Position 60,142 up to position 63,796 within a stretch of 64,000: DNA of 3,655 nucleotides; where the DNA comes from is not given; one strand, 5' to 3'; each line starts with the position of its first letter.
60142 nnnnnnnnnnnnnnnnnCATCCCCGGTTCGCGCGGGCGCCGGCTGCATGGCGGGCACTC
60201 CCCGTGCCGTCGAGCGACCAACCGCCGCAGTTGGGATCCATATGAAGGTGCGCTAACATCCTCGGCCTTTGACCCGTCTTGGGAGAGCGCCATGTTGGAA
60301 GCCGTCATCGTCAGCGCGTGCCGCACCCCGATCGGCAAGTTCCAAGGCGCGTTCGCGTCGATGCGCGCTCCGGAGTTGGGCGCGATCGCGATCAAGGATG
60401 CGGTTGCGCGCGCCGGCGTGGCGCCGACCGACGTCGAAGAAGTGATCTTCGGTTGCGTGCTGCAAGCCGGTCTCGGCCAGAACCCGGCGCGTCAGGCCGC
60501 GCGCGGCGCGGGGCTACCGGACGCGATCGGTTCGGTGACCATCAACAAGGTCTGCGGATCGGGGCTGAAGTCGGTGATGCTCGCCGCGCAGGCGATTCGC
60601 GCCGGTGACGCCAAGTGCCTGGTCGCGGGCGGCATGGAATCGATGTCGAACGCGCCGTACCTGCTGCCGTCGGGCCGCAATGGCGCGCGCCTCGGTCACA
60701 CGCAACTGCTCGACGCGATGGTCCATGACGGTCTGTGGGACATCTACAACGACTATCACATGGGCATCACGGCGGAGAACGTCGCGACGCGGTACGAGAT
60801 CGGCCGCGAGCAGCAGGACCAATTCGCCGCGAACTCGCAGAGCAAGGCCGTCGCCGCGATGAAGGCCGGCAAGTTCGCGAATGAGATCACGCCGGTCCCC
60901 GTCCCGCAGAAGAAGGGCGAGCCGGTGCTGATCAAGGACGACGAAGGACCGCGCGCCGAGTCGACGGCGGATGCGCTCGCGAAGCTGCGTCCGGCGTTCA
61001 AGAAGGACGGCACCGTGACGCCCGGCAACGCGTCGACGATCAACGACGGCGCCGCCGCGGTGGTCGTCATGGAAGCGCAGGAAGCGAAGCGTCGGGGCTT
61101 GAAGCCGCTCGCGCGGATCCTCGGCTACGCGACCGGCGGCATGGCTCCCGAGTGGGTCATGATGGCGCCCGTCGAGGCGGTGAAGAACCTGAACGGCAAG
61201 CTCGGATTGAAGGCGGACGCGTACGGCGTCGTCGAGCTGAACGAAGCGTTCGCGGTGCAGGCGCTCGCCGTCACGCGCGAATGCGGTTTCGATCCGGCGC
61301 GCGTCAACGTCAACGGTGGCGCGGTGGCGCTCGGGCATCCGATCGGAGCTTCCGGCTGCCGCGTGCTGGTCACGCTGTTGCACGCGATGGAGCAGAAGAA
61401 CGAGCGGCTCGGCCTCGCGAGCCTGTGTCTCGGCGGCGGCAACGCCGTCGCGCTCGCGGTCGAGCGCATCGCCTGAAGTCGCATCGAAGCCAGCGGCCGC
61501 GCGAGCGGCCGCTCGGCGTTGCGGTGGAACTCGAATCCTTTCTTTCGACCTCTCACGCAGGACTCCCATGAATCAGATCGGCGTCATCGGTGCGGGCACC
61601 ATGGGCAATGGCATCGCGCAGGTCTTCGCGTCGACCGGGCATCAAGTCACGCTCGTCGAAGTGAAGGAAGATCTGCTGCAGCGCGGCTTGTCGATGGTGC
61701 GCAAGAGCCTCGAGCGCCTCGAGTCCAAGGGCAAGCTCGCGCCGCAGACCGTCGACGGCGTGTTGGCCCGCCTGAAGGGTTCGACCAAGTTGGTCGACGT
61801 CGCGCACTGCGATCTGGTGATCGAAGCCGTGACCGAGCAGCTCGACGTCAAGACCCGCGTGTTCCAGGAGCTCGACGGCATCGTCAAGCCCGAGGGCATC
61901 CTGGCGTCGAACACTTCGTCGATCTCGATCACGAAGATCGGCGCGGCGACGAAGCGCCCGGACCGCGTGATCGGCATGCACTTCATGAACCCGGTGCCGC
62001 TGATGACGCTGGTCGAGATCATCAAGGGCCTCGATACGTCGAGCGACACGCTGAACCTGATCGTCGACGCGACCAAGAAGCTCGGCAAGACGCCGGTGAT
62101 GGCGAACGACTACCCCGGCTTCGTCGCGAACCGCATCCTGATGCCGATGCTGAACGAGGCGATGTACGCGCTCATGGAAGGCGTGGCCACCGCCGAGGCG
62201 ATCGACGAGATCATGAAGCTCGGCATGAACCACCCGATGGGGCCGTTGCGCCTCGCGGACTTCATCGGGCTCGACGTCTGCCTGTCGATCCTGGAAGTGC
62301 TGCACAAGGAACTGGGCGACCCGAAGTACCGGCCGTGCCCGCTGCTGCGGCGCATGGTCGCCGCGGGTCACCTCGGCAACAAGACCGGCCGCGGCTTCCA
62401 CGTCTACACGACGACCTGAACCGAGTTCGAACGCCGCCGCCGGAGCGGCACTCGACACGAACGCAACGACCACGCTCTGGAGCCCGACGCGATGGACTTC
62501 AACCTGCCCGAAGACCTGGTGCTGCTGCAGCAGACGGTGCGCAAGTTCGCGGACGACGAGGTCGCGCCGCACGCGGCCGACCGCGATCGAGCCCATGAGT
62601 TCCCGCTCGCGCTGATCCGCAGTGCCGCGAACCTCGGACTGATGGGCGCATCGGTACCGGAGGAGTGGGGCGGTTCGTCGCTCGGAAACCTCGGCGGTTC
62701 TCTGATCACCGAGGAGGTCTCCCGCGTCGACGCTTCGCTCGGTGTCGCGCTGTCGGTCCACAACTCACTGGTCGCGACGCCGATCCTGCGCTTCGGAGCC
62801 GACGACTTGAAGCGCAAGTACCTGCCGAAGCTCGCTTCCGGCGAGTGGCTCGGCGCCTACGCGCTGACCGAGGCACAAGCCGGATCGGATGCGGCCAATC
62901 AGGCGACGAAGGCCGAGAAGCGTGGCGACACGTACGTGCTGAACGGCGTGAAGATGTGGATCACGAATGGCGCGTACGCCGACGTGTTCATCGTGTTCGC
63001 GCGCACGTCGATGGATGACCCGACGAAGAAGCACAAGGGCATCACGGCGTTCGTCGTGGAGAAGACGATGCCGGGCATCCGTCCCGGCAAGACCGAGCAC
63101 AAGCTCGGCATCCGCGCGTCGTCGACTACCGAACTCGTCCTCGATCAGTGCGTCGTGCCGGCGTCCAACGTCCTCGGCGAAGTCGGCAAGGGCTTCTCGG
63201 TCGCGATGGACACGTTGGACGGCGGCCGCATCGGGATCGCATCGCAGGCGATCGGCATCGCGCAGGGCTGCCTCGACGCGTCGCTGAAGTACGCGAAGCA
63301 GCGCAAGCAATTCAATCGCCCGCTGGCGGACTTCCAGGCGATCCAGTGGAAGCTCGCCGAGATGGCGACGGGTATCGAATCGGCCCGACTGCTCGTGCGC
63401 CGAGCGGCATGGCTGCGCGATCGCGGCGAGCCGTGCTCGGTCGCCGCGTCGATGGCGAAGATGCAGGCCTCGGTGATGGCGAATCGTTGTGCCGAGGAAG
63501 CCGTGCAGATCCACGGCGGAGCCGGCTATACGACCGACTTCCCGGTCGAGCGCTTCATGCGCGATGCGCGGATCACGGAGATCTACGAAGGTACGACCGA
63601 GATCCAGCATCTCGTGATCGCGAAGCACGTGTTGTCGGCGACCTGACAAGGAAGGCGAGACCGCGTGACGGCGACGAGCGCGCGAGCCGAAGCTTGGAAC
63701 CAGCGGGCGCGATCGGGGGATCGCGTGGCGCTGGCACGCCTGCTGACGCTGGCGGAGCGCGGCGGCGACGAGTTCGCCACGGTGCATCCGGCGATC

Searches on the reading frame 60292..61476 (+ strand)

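Call 51: search_protein_families(library=pfam, proteins=[window:60292-61476:+], max_evalue=0.0001)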
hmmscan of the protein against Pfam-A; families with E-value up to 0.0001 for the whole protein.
window:60292-61476:+ (394 aa): 2 families
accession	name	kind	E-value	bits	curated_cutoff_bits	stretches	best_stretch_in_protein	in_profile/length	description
PF00108.29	Thiolase_N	-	1.6e-105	352.6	26.4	1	5-262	2-259/260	Thiolase, N-terminal domain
PF02803.24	Thiolase_C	-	2.3e-41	140.7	27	1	270-392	1-123/123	Thiolase, C-terminal domain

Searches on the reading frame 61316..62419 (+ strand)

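Call 51: search_protein_families(library=pfam, proteins=[window:61316-62419:+], max_evalue=0.0001)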
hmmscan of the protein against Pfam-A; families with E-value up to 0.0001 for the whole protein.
window:61316-62419:+ (367 aa): 5 families
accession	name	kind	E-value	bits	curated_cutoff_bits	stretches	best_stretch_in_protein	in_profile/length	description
PF02737.24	3HCDH_N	-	2.8e-66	223.3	22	1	87-265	1-179/180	3-hydroxyacyl-CoA dehydrogenase, NAD binding domain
PF00725.27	3HCDH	-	4.6e-37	126.9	22.1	1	268-364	1-97/97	3-hydroxyacyl-CoA dehydrogenase, C-terminal domain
PF03446.21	NAD_binding_2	-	1.8e-05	25.2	21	1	87-185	1-76/161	NAD binding domain of 6-phosphogluconate dehydrogenase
PF00070.33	Pyr_redox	-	2e-05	25.4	22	1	88-138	2-53/82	Pyridine nucleotide-disulphide oxidoreductase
PF07992.20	Pyr_redox_2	-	2.7e-05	24.2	26.1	1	67-127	128-184/291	Pyridine nucleotide-disulphide oxidoreductase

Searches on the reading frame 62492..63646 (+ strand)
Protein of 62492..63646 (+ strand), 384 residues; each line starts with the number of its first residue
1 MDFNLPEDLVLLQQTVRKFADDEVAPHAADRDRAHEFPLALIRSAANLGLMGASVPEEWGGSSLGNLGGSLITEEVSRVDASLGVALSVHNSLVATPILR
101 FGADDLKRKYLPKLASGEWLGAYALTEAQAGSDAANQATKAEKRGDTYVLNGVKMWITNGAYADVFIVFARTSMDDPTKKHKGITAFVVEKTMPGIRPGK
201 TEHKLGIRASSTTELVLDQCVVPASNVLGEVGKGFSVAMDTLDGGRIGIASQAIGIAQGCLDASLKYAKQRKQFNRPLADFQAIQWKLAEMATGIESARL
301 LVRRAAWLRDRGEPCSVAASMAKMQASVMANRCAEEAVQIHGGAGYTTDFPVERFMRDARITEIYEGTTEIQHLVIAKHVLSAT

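Call 51: search_protein_families(library=pfam, proteins=[window:62492-63646:+], max_evalue=0.0001)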
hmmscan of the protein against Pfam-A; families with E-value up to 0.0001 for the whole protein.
window:62492-63646:+ (384 aa): 4 families
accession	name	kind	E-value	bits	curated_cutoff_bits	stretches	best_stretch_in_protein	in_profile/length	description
PF00441.29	Acyl-CoA_dh_1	-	3e-59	199.9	22.4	1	232-381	1-150/150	Acyl-CoA dehydrogenase, C-terminal domain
PF02771.21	Acyl-CoA_dh_N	-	2.1e-37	128.4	22.9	1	7-118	2-113/113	Acyl-CoA dehydrogenase, N-terminal domain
PF02770.24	Acyl-CoA_dh_M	-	3.5e-28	98.1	33.3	1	122-220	1-97/97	Acyl-CoA dehydrogenase, middle domain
PF08028.16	Acyl-CoA_dh_2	-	1.2e-26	94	22.7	1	247-368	1-132/134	Acyl-CoA dehydrogenase, C-terminal domain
